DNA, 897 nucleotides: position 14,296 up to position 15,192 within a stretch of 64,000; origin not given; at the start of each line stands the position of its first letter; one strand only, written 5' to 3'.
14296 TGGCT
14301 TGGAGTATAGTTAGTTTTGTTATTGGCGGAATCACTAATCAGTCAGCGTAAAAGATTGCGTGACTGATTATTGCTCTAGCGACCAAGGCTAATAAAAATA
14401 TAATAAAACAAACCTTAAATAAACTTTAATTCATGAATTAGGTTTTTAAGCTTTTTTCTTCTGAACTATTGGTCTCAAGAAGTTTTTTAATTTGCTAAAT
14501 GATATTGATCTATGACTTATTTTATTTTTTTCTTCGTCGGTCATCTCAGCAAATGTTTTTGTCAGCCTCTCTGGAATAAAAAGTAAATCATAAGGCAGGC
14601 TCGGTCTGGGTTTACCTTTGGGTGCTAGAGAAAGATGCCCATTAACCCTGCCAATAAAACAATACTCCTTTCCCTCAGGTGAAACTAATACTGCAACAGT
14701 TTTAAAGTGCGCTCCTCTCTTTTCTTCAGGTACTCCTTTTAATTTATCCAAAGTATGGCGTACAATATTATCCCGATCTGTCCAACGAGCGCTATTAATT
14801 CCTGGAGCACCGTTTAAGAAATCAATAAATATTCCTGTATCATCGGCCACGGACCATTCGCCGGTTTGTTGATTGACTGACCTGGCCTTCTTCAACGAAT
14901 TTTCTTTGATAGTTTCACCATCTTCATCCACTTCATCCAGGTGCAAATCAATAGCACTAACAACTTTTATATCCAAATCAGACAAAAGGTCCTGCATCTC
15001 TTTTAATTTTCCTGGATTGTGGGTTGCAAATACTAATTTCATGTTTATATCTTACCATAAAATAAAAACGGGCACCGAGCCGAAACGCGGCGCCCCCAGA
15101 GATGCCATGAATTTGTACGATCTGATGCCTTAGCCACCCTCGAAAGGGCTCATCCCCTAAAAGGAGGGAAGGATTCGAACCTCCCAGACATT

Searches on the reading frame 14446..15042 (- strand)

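Call 36: search_protein_families(library=pfam, proteins=[window:14446-15042:-], max_evalue=0.001)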
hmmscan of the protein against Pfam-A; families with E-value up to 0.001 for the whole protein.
window:14446-15042:- (198 aa): 1 family
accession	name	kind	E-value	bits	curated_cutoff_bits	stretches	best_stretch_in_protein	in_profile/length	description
PF01725.21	Ham1p_like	-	1.2e-51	175.7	22.5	1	3-187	1-185/186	Ham1 family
